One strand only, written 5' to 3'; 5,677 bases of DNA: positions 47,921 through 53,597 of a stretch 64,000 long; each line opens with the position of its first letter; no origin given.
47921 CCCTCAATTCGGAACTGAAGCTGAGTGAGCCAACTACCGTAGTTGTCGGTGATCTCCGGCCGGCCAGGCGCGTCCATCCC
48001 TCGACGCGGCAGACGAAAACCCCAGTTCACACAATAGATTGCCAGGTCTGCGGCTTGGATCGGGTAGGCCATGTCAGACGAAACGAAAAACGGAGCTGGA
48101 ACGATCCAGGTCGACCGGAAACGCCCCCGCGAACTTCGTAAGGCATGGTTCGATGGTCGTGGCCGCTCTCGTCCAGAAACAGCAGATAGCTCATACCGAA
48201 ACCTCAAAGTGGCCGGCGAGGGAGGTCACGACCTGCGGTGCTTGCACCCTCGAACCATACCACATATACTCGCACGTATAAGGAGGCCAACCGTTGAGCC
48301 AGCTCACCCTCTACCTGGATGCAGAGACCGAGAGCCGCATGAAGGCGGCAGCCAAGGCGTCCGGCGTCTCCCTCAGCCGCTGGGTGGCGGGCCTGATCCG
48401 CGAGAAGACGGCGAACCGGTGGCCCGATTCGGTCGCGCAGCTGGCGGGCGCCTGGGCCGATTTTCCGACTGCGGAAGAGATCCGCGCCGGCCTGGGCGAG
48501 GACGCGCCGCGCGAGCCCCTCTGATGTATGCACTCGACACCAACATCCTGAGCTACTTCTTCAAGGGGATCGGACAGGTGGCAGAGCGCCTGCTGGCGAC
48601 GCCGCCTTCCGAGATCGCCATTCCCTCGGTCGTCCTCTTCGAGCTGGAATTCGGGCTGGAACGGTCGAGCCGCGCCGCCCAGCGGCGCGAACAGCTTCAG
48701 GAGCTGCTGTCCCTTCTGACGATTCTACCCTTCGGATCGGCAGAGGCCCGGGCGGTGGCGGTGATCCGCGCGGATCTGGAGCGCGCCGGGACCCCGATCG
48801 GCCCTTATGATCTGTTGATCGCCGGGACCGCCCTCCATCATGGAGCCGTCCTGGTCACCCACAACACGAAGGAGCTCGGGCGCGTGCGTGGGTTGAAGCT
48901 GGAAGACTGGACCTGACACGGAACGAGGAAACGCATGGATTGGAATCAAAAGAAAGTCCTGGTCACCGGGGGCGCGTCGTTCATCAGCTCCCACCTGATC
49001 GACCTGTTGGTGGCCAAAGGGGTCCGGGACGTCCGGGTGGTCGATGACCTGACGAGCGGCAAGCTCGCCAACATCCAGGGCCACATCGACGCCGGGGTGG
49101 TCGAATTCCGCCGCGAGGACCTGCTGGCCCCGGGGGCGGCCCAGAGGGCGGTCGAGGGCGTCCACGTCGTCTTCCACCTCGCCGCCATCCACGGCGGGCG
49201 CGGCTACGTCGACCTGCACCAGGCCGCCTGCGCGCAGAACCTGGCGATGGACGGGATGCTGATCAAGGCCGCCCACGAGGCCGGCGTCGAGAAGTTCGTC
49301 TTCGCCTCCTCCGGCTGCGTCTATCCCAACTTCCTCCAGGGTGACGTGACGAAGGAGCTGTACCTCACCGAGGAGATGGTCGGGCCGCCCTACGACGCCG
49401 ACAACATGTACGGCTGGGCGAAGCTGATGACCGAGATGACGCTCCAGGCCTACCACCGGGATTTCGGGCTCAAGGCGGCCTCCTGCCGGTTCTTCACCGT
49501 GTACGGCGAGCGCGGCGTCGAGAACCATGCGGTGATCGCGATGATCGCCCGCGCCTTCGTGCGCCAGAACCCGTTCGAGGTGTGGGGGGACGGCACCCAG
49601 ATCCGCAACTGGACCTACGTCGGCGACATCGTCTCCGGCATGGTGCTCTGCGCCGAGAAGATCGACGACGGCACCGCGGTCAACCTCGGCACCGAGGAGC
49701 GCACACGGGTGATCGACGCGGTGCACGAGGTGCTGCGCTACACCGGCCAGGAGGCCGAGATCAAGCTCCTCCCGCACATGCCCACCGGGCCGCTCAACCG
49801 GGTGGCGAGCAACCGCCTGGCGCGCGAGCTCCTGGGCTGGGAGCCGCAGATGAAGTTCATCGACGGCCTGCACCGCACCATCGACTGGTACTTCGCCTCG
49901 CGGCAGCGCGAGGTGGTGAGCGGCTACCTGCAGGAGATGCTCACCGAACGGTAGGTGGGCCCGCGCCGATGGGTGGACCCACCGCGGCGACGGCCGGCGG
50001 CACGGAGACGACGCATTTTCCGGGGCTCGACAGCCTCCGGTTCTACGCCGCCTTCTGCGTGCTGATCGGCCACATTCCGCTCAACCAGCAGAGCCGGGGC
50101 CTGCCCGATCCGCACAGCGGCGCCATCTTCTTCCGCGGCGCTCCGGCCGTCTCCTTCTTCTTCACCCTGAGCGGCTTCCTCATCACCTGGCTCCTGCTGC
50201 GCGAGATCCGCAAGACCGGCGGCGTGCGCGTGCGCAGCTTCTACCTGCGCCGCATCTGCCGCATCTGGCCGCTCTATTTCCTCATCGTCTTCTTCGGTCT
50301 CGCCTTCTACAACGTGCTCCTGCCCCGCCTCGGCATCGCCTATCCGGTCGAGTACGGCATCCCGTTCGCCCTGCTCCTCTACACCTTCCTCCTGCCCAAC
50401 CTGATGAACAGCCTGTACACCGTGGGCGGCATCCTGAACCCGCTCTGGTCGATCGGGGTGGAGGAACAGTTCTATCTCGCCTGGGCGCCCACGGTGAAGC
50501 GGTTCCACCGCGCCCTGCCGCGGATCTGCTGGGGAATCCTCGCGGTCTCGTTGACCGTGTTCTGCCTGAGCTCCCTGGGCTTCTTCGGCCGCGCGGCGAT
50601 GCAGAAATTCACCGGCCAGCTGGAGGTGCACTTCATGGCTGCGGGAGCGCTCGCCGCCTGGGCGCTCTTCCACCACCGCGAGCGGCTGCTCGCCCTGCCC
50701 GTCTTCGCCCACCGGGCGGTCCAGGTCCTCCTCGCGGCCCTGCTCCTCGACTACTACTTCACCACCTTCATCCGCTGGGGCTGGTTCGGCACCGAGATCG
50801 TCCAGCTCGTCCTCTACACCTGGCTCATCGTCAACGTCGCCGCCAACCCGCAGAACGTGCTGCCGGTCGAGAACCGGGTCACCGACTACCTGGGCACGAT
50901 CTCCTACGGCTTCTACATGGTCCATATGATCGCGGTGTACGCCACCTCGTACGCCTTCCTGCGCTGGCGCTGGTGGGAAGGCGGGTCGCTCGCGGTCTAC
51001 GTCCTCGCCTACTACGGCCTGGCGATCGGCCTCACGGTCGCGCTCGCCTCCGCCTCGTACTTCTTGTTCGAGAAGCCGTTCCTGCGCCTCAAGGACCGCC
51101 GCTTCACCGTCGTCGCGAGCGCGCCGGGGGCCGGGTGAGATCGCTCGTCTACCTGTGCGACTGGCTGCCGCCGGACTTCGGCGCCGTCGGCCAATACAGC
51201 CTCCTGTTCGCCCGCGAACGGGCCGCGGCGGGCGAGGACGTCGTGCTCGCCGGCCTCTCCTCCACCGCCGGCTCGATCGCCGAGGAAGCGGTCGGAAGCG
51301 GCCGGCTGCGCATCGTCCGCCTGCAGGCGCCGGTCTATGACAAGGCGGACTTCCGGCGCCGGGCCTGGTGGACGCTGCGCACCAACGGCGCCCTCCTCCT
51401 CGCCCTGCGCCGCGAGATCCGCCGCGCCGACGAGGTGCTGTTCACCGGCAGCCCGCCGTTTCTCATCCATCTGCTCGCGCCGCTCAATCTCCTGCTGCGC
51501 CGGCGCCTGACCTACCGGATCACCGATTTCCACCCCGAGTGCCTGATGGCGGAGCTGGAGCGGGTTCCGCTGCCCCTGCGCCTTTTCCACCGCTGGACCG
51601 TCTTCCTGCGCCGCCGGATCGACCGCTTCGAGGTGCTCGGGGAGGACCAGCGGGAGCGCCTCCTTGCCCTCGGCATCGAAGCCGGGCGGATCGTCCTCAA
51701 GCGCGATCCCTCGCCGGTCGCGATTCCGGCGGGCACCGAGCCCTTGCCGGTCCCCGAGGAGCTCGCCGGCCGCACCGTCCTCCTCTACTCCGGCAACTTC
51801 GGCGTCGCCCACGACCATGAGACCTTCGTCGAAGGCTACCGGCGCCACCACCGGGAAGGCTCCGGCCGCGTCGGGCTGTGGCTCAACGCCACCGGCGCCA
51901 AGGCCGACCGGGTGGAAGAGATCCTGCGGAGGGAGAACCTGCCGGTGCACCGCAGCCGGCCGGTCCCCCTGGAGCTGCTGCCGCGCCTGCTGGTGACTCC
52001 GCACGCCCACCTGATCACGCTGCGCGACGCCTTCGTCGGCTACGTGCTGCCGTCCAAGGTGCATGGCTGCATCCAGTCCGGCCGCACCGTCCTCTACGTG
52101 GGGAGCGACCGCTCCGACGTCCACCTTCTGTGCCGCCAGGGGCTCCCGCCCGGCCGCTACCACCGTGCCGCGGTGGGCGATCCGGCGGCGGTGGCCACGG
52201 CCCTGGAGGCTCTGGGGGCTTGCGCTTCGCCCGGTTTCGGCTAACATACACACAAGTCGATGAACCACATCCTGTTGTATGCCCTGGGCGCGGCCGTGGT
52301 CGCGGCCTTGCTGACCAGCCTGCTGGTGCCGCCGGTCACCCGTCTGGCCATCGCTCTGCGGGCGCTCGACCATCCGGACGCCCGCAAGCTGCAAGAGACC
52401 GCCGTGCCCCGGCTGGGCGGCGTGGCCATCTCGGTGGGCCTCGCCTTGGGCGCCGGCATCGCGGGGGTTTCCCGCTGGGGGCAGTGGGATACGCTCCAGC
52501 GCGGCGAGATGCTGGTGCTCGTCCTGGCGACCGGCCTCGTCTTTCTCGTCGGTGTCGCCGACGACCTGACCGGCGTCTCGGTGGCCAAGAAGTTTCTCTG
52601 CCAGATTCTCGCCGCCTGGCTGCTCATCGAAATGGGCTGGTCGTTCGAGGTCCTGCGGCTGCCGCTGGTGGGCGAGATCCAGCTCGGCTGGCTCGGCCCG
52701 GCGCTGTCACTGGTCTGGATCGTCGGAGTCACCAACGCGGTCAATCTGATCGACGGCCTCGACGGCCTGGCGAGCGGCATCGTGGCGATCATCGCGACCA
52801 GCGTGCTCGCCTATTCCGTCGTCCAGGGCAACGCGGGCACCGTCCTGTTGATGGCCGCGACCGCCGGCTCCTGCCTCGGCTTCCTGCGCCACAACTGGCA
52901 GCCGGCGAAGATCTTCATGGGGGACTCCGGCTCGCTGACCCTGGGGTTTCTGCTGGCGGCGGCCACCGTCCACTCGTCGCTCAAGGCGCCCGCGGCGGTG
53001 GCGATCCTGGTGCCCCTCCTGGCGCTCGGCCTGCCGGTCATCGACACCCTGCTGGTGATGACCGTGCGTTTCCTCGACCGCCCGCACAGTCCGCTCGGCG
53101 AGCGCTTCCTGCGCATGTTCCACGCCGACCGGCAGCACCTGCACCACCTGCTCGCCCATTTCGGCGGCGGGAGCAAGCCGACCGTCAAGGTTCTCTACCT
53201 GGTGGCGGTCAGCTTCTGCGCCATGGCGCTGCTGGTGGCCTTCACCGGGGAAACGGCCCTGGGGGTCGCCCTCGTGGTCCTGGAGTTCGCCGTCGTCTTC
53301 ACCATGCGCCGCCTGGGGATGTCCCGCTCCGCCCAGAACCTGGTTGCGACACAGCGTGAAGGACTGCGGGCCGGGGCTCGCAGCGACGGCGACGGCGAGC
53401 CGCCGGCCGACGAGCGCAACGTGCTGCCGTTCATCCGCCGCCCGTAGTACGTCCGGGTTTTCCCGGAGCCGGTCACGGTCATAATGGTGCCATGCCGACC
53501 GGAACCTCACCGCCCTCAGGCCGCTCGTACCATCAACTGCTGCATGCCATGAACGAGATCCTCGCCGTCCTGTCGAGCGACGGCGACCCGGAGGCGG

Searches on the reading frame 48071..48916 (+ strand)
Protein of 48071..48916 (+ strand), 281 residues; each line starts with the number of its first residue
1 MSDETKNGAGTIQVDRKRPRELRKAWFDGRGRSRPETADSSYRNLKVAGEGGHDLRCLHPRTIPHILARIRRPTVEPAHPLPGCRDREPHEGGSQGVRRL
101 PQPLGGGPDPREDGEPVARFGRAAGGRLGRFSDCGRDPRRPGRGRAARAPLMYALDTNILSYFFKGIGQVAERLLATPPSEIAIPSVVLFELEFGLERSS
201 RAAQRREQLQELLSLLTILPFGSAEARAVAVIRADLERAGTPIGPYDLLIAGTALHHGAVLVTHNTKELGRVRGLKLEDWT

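Call 40: search_protein_families(library=pfam, proteins=[window:48071-48916:+], max_evalue=0.0001)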
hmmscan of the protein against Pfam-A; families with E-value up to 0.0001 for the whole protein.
window:48071-48916:+ (281 aa): 1 family
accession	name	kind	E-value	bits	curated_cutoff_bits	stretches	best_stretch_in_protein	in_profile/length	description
PF01850.27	PIN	-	1.4e-18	68.1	23.6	1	154-272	2-117/120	PIN domain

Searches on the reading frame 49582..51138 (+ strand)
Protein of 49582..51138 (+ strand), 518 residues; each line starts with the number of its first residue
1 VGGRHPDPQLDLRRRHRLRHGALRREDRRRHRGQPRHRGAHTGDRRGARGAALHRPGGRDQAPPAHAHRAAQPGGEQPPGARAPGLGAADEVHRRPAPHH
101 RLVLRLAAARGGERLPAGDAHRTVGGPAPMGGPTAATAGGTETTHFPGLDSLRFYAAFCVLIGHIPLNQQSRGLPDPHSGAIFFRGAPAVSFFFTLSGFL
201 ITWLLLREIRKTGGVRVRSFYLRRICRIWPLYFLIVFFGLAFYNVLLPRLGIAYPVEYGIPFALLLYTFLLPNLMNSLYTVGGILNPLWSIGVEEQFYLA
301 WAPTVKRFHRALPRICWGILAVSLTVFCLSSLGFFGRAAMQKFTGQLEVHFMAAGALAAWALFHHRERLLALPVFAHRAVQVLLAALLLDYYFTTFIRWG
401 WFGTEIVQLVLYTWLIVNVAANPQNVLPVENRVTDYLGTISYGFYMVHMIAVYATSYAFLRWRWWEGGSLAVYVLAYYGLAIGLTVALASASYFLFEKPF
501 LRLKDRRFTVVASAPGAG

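Call 40: search_protein_families(library=pfam, proteins=[window:49582-51138:+], max_evalue=0.0001)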
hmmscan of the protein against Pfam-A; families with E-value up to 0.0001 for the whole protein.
window:49582-51138:+ (518 aa): 1 family
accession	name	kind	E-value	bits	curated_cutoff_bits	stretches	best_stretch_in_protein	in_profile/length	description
PF01757.29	Acyl_transf_3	-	5.3e-23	82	31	1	147-489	2-325/326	Acyltransferase domain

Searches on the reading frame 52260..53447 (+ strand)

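Call 40: search_protein_families(library=pfam, proteins=[window:52260-53447:+], max_evalue=0.0001)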
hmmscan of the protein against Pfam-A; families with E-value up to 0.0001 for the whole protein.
window:52260-53447:+ (395 aa): 1 family
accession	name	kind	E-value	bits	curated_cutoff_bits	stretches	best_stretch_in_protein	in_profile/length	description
PF00953.26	Glycos_transf_4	-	7.1e-41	140.3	27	1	85-238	2-158/160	Glycosyl transferase family 4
